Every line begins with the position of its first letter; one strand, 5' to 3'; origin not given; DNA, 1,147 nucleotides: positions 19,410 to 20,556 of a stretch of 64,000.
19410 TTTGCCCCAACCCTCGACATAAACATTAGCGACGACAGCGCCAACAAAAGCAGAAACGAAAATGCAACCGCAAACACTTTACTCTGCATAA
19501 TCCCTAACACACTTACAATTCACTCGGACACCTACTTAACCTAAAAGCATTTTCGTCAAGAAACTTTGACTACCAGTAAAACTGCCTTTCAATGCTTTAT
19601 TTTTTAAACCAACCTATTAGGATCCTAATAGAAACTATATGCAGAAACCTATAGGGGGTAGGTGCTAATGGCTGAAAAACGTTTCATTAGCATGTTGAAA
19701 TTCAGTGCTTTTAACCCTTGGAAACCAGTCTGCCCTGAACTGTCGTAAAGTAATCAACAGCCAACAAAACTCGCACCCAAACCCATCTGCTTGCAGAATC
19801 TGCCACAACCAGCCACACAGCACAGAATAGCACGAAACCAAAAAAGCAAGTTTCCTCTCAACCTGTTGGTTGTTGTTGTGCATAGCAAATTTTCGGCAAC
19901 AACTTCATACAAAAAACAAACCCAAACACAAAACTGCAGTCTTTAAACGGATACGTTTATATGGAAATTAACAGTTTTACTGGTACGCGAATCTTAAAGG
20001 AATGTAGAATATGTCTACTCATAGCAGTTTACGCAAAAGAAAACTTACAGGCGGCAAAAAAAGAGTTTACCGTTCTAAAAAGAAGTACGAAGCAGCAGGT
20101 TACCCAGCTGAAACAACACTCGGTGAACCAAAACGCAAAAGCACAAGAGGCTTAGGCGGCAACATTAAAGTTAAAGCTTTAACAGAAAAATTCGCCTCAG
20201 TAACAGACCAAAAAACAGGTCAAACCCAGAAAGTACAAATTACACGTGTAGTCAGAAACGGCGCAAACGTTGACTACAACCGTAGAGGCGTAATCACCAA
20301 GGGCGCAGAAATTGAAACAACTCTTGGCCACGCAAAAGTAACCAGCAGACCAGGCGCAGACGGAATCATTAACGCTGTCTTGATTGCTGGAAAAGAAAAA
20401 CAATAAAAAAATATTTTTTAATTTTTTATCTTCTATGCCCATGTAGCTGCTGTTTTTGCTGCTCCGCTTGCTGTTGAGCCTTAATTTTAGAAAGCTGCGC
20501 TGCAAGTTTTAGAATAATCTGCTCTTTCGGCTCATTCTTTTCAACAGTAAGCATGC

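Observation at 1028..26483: Dispersed palindrome plus G-string element family: four intergenic copies, each ending in an SD-like motif and a start codon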

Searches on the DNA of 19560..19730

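Call 71: search_rna_families(source=window, start=19560, end=19730, threshold=evalue, max_evalue=1)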
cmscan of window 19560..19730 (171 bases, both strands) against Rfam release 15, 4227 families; matches with E-value up to 1: 0.
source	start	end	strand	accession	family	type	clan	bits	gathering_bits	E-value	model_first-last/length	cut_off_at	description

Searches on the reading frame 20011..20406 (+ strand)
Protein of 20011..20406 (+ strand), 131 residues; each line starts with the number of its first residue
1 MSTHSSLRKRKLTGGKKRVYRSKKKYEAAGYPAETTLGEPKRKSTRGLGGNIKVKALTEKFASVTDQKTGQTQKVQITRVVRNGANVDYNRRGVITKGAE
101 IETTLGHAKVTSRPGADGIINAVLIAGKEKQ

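Call 70: search_protein_families(library=pfam, proteins=[window:20011-20406:+], max_evalue=0.001)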
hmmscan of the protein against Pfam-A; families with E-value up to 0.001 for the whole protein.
window:20011-20406:+ (131 aa): 1 family
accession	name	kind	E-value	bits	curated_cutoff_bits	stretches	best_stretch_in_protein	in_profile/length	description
PF01201.27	Ribosomal_S8e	-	3.1e-34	118.5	30.2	1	6-125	3-133/133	Ribosomal protein S8e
